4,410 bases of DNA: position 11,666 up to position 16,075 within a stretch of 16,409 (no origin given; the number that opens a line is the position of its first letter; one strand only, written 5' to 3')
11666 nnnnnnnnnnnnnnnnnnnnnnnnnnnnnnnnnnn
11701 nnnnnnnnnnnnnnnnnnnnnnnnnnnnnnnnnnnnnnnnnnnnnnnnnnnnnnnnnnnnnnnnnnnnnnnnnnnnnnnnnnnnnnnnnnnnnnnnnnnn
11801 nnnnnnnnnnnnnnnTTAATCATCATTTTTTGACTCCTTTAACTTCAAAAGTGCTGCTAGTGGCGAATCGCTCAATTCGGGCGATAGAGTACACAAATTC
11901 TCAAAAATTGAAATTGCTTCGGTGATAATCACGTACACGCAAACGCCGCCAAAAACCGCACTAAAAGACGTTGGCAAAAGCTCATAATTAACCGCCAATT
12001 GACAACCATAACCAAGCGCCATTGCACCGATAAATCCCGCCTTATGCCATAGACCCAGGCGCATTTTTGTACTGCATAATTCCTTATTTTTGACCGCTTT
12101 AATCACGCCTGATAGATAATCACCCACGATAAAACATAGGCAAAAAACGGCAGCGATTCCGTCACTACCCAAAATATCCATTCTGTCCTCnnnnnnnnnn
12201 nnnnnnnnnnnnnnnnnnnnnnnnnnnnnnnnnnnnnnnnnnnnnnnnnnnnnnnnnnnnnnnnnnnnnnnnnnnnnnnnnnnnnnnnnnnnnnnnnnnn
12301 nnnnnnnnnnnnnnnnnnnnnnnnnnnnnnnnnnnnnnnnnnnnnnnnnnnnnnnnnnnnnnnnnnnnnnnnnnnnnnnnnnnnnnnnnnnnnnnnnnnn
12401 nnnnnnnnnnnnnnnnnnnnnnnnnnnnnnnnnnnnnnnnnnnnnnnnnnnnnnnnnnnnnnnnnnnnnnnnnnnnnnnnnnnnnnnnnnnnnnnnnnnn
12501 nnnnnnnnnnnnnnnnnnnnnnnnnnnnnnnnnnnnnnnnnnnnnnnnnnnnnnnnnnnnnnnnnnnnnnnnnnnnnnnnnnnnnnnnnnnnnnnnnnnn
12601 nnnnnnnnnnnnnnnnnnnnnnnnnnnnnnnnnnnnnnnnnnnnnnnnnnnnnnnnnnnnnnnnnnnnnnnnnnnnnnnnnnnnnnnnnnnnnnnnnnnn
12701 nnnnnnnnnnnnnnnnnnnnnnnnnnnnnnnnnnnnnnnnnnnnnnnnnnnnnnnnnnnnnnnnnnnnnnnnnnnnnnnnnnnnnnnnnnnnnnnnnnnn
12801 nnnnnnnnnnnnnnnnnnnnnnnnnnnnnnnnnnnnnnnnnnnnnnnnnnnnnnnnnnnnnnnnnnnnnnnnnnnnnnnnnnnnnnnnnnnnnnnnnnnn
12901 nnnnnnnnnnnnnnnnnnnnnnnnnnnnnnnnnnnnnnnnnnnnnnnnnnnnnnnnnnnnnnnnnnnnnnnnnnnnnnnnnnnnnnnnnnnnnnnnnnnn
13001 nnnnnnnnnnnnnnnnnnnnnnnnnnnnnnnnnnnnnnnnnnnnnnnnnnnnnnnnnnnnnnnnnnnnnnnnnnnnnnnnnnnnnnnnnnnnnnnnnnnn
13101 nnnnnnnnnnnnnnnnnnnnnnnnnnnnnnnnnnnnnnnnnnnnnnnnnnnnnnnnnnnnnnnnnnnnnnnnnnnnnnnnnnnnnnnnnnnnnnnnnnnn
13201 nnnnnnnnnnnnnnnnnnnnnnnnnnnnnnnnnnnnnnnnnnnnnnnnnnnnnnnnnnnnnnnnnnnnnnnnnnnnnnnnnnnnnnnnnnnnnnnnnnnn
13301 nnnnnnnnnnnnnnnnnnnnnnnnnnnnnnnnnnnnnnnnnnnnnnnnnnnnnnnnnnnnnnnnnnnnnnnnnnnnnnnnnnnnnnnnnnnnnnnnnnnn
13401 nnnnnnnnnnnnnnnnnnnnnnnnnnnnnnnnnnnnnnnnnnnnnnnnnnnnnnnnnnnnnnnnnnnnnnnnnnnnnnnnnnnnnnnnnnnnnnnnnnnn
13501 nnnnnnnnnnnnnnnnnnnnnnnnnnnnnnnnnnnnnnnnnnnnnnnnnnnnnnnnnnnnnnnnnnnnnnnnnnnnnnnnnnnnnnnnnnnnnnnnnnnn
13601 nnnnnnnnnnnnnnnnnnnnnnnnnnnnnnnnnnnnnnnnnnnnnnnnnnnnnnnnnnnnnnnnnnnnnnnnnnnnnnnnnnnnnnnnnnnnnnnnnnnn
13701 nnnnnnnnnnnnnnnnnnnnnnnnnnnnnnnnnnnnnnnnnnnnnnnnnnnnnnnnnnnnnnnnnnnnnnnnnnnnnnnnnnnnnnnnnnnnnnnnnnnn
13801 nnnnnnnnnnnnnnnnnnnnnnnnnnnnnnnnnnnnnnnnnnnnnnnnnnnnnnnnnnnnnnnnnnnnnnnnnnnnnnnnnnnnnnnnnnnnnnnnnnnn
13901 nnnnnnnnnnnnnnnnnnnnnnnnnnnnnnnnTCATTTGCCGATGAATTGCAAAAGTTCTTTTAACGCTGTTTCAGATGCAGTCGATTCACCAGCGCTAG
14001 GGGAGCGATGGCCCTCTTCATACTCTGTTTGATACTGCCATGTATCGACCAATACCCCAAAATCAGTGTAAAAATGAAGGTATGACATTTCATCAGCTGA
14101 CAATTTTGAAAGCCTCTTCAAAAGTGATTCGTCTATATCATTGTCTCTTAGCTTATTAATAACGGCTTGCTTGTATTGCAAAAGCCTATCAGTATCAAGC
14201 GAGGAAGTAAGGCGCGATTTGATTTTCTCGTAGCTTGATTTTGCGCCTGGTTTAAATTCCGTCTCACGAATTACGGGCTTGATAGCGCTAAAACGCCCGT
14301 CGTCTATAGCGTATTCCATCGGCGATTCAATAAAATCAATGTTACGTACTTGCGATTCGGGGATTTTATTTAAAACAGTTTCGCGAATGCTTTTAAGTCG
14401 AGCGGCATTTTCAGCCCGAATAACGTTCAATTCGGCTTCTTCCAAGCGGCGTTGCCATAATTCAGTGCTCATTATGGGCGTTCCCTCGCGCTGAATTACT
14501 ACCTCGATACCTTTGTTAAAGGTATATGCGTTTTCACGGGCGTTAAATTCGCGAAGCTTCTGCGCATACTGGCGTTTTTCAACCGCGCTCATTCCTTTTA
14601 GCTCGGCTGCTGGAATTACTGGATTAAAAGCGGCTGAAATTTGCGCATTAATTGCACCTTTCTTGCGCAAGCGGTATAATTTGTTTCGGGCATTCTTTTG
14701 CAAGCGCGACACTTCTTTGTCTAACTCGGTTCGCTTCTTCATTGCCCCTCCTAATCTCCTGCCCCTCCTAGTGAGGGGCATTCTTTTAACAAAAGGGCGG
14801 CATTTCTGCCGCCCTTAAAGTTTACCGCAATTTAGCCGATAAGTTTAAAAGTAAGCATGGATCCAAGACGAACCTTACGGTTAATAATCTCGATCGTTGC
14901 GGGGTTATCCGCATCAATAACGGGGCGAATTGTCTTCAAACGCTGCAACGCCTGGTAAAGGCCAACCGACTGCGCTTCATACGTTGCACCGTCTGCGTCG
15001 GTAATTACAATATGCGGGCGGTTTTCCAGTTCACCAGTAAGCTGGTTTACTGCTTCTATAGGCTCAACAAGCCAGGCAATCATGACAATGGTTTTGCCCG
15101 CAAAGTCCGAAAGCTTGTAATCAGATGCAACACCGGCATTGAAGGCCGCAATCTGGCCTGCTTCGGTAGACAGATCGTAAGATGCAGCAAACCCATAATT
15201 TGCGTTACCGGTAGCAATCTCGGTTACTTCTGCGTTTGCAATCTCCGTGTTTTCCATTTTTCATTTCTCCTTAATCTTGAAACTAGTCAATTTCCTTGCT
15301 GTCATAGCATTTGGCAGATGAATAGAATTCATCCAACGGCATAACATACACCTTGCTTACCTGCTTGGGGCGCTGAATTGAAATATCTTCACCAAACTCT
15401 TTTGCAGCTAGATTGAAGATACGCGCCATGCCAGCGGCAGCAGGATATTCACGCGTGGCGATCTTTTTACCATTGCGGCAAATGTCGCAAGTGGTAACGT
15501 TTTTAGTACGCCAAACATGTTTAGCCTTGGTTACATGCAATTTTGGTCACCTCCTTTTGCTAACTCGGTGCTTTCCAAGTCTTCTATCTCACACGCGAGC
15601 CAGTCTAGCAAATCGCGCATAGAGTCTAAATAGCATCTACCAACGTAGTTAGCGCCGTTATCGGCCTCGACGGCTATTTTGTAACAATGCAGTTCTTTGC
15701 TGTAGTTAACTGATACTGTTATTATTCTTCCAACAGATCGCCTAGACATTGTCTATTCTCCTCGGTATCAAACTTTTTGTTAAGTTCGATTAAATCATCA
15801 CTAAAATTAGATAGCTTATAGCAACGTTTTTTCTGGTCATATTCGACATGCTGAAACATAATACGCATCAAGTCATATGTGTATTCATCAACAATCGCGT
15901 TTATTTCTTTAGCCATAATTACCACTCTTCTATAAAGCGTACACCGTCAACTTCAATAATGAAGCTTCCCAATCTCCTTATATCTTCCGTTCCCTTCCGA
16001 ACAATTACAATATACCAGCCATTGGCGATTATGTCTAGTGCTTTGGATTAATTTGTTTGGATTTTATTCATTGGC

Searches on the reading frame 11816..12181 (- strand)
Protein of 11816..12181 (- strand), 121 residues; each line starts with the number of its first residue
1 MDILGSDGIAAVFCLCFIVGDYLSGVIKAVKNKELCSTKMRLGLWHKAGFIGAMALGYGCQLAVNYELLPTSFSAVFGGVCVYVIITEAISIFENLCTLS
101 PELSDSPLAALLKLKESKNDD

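Call 9: search_protein_families(library=phrogs, proteins=[window:11816-12181:-], max_evalue=0.01)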
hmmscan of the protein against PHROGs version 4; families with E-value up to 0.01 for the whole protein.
window:11816-12181:- (121 aa): 2 families
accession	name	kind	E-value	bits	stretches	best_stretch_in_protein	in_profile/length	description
phrog_199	-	lysis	1.9e-08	34.5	1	12-104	31-117/545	holin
phrog_21233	-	unknown function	0.00073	20.6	1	14-38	32-57/72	-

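Call 15: search_protein_families(library=pfam, proteins=[window:11816-12181:-], max_evalue=1)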
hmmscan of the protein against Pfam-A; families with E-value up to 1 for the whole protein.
window:11816-12181:- (121 aa): 1 family
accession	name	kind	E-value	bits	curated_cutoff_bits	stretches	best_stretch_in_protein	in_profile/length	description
PF05105.17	Phage_holin_4_1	-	1.3e-16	61.1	22.2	1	3-99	6-99/116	Bacteriophage holin family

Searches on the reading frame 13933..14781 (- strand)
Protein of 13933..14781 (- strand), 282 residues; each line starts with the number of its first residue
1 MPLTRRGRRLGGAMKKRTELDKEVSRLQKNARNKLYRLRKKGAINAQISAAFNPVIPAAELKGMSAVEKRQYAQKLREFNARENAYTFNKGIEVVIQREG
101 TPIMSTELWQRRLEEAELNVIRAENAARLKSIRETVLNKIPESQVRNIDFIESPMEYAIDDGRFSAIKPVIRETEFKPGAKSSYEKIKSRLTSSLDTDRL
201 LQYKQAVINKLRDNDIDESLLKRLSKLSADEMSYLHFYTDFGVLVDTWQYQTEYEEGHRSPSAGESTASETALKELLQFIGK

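Call 9: search_protein_families(library=phrogs, proteins=[window:13933-14781:-], max_evalue=0.01)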
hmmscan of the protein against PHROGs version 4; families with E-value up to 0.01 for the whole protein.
window:13933-14781:- (282 aa): 0 families

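Call 15: search_protein_families(library=pfam, proteins=[window:13933-14781:-], max_evalue=1)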
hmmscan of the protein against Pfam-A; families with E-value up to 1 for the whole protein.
window:13933-14781:- (282 aa): 2 families
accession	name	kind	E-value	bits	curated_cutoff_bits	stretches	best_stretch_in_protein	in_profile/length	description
PF13498.11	DUF4122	-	0.047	13.7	27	1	125-162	163-200/221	Domain of unknown function (DUF4122)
PF18535.6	Gal11_ABD1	-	0.14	12.7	31.8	1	199-229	4-34/82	Gal11 activator-binding domain (ABD1)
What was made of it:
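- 13933..14781 (-): Putative terminal protein, assigned by position only. No family hit (calls 9, 15).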

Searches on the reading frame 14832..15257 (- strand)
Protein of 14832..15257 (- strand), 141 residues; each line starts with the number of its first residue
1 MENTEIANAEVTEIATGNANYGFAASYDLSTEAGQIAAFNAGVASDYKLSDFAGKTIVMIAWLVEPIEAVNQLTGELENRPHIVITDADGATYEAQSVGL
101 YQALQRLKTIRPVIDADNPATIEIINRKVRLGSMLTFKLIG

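Call 9: search_protein_families(library=phrogs, proteins=[window:14832-15257:-], max_evalue=0.01)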
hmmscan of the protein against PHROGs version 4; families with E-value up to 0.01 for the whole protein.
window:14832-15257:- (141 aa): 1 family
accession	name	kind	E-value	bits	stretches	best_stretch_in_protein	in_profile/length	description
phrog_6243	-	DNA, RNA and nucleotide metabolism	5e-14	53.4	1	18-140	40-165/166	single strand DNA binding protein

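Call 15: search_protein_families(library=pfam, proteins=[window:14832-15257:-], max_evalue=1)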
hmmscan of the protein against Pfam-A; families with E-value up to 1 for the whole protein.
window:14832-15257:- (141 aa): 2 families
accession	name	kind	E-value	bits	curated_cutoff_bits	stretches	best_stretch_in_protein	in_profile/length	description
PF17427.7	Phi29_Phage_SSB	-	4.3e-07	30.6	25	1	23-132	7-114/123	Phage Single-stranded DNA-binding protein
PF06418.20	CTP_synth_N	-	0.084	12.7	26.1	1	44-109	97-161/265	CTP synthase N-terminus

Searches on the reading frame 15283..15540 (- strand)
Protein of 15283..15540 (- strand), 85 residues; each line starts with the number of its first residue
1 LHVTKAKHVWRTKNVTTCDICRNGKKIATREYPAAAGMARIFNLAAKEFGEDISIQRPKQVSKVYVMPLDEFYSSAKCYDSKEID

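Call 9: search_protein_families(library=phrogs, proteins=[window:15283-15540:-], max_evalue=0.01)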
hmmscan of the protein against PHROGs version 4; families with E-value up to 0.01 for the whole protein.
window:15283-15540:- (85 aa): 0 families

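Call 15: search_protein_families(library=pfam, proteins=[window:15283-15540:-], max_evalue=1)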
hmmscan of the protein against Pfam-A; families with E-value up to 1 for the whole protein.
window:15283-15540:- (85 aa): 1 family
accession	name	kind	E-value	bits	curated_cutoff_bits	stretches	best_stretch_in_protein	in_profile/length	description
PF03292.19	Pox_P4B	-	0.068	11.9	25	1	6-75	30-101/657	Poxvirus P4B major core protein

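Call 52: search_solved_structures(query=window:15283-15540:-, max_evalue=10)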
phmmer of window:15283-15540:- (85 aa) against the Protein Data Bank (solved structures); distinct sequences matched with E-value up to 10: 0.

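Call 54: find_homologous_proteins(query=window:15283-15540:-, max_evalue=0.001)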
Query window:15283-15540:- (85 aa): 18 proteins with E <= 0.001 among 19 candidates.
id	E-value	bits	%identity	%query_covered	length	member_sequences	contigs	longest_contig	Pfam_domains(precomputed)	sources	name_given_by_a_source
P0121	7.7e-49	181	96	100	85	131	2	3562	-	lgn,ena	-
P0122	4.1e-48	179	95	100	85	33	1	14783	-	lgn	-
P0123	2.1e-46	173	92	100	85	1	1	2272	-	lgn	-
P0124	8.1e-46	171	91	100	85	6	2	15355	-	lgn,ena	-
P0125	1.2e-45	171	92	99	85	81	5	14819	-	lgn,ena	-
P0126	1.6e-45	170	89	100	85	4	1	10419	-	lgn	-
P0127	6.5e-45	168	91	100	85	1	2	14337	-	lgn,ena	-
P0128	1.1e-44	168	87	100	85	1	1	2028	-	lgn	-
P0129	1.6e-44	167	89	100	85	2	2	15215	-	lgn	-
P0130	1.9e-44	167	89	100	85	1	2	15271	-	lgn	-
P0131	4.1e-44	166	87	100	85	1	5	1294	-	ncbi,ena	-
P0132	2.3e-43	163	87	100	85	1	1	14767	-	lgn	-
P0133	2.3e-43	163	88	100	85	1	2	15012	-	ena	-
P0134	4.5e-43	163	87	100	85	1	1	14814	-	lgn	-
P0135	5.3e-43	162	87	100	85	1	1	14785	-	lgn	-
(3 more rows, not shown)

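Call 61: predict_structure(alignment_id=A3)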
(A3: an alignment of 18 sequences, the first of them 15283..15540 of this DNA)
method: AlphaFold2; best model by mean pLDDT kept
length: 85 residues; sequences in the alignment: 18
mean_pLDDT: 81.4   pTM: 0.58
mean pLDDT of the five models: 81.4, 80.9, 80.7, 79.6, 78.9
residues with pLDDT >= 90: 41; 70-90: 27; 50-70: 12; < 50: 5
segments of 3 or more residues with pLDDT < 50: 1-4
pLDDT, mean of each block of 10 residues (from residue 1): 55 89 94 89 93 93 82 68 58
secondary structure, 60 per line:
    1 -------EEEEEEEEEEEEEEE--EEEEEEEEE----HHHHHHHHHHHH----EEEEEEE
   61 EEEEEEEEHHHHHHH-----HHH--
elements in order: E8-22 E25-33 H38-49 E54-68 H69-75
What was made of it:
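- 15283..15540 (-): 85-aa early gene (TTG start): a remote homologue of phi29 protein p6, and the candidate binder of the array. AF2 model pLDDT 81 (call 61).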

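Call 64: fold_search(model_id=the predicted structure, library=pdb)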
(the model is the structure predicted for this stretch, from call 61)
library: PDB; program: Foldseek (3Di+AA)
matches with E <= 10: 572; with E <= 0.001: 1
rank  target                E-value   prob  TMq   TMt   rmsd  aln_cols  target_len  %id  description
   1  8pw4_A                4.5e-04  1.00  0.45  0.46   7.2        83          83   18  Protein p6 from bacteriophage phi29, C-terminal delta20 truncated version (released 2024-01-17)
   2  2e56                  4.2e-01  0.10  0.17  0.11  15.5        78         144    6  Crystal structure of human MD-2 (released 2007-06-26)
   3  5ijd_C                4.8e-01  0.11  0.21  0.14  15.4        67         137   10  The crystal structure of mouse TLR4/MD-2/lipid A complex (released 2016-04-27)
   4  1ij9                  4.8e-01  0.09  0.18  0.10  12.1        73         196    7  Highly Hydrated Human VCAM-1 Fragment (released 2001-05-02)
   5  6za2_B                5.7e-01  0.05  0.14  0.02  15.3        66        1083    6  Crystal structure of dimeric latent PorU from Porphyromonas gingivalis (released 2021-09-29)
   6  1mt1_B                6.0e-01  0.16  0.27  0.22  10.5        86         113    6  The Crystal Structure of Pyruvoyl-dependent Arginine Decarboxylase from Methanococcus jannaschii (released 2003-03-25)
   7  2qqc_B                6.4e-01  0.13  0.23  0.20  10.6        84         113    6  E109Q mutant of Pyruvoyl-dependent Arginine Decarboxylase from Methanococcus jannashii (released 2008-03-18)
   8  6skf_BT               6.8e-01  0.72  0.39  0.44   4.2        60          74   22  Cryo-EM Structure of T. kodakarensis 70S ribosome (released 2020-07-29)
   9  4v6u_Bl               6.8e-01  0.66  0.38  0.41   4.2        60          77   20  Promiscuous behavior of proteins in archaeal ribosomes revealed by cryo-EM: implications for evolution of eukaryotic  (released 2014-07-09)
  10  9pgg_Bx               6.8e-01  0.38  0.37  0.07   5.5        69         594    9  Cryo-EM structure of bacteriophage P22 gp1-gp5-gp4 complex at 2.76 angstrom (released 2026-02-04)
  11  1gzt_A                6.8e-01  0.05  0.12  0.10  15.4        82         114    7  Pseudomonas aeruginosa lectin II (PA-IIL) together with fucose (released 2002-11-19)
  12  2jdu_A                6.8e-01  0.05  0.12  0.10  15.4        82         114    7  Mutant (G24N) of Pseudomonas aeruginosa lectin II (PA-IIL) complexed with methyl-a-L-fucopyranoside (released 2007-06-12)
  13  3rg1_H                6.8e-01  0.05  0.14  0.10  15.7        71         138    8  Crystal structure of the RP105/MD-1 complex (released 2011-08-31)
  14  3bn3_B                7.2e-01  0.09  0.18  0.10  11.5        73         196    7  crystal structure of ICAM-5 in complex with aL I domain (released 2008-08-19)
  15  9dc4_T                7.6e-01  0.12  0.21  0.20  15.0        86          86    9  Transferrin Binding Protein A in complex with transferrin binding protein B, transferrin and globular domain of TonB (released 2026-03-04)
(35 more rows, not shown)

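Call 78: search_protein_representatives(alignment_id=A3)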
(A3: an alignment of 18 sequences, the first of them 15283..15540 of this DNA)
Query: 18 sequences, 85 profile positions. Proteins with E-value up to 0.001 (for the whole library): 5; up to 1e-10: 5; up to 1e-30: 1. The best 5 are listed.
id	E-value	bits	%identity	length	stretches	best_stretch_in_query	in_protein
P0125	2.6e-51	188.0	-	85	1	1-84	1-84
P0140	8.4e-19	83.8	-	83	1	1-79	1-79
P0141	7.0e-18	80.8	-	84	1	1-80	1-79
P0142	3.0e-17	78.8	-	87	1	1-82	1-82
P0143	6.2e-14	68.2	-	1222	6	43-76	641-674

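Call 83: find_encoding_contigs(protein=P0121, flank=2500, max_places=10)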
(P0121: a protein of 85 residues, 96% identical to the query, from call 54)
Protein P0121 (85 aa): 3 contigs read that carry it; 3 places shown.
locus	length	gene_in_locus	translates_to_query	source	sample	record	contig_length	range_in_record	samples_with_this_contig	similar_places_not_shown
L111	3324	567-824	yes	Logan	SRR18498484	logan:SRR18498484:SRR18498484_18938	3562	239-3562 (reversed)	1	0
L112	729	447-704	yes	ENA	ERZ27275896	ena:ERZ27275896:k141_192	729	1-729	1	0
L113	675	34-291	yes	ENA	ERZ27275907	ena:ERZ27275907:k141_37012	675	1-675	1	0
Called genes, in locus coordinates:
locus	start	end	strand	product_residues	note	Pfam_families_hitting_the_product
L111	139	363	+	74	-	-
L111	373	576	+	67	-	-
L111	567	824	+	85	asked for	-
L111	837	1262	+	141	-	PF17427:Phi29_Phage_SSB (weak)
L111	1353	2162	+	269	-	-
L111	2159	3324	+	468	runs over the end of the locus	?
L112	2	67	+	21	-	?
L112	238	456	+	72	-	-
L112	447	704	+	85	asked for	-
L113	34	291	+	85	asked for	-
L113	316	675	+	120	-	?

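Call 84: find_encoding_contigs(protein=P0125, flank=2500, max_places=10)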
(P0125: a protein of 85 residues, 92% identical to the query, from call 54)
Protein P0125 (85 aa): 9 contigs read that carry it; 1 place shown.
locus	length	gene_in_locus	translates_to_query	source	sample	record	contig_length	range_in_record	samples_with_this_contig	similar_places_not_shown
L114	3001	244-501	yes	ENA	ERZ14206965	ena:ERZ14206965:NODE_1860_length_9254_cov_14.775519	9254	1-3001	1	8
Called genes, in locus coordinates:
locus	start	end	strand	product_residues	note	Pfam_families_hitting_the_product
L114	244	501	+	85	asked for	-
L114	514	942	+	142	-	PF17427:Phi29_Phage_SSB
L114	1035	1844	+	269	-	-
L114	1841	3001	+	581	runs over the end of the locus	PF03175:DNA_pol_B_2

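Call 85: find_encoding_contigs(protein=P0140, flank=3000, max_places=10)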
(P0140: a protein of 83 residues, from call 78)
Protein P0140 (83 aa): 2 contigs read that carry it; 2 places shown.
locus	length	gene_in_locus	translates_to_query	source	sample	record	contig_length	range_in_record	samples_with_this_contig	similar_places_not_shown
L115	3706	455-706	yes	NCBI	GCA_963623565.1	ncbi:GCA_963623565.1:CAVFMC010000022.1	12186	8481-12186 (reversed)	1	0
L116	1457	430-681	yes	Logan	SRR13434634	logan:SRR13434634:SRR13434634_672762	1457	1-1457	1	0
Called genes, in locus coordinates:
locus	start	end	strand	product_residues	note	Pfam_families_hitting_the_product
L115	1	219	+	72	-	?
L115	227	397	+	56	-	-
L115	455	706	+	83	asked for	-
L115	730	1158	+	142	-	PF17427:Phi29_Phage_SSB (weak)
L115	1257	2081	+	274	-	-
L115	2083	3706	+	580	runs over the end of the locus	PF03175:DNA_pol_B_2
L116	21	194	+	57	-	PF22147:AcrIC5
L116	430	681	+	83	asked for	-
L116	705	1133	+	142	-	PF17427:Phi29_Phage_SSB (weak)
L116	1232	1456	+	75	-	?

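Call 86: find_encoding_contigs(protein=P0142, flank=3000, max_places=10)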
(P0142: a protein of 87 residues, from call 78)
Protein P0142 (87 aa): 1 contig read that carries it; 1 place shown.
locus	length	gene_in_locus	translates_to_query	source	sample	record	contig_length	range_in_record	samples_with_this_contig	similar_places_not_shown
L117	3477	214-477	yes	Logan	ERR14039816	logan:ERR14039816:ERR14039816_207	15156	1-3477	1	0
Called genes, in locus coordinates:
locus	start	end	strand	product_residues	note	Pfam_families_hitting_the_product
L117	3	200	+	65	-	?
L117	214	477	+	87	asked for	-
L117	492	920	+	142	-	PF17427:Phi29_Phage_SSB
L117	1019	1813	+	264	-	-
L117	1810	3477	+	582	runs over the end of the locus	PF03175:DNA_pol_B_2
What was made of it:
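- Tried and rejected: This gave only contigs truncated before the ends (calls 83-86).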

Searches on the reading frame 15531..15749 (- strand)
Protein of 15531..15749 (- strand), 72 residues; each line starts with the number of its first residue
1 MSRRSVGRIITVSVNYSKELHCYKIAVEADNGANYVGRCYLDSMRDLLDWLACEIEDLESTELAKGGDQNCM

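Call 9: search_protein_families(library=phrogs, proteins=[window:15531-15749:-], max_evalue=0.01)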
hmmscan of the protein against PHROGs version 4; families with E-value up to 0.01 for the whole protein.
window:15531-15749:- (72 aa): 0 families

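Call 15: search_protein_families(library=pfam, proteins=[window:15531-15749:-], max_evalue=1)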
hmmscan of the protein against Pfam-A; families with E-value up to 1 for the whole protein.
window:15531-15749:- (72 aa): 0 families

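Call 53: search_solved_structures(query=window:15531-15749:-, max_evalue=10)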
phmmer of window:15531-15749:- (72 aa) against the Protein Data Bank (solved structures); distinct sequences matched with E-value up to 10: 0.

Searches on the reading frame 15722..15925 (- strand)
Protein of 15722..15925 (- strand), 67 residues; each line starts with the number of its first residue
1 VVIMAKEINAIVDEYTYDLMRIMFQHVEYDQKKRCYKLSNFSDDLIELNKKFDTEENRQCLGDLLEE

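Call 9: search_protein_families(library=phrogs, proteins=[window:15722-15925:-], max_evalue=0.01)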
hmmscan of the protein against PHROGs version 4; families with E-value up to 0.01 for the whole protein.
window:15722-15925:- (67 aa): 0 families

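Call 15: search_protein_families(library=pfam, proteins=[window:15722-15925:-], max_evalue=1)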
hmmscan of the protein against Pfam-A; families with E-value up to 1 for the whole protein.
window:15722-15925:- (67 aa): 1 family
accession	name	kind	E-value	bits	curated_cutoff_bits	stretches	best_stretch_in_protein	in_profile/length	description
PF06922.16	CTV_P13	-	0.17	12.4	25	1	8-47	29-65/119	Citrus tristeza virus P13 protein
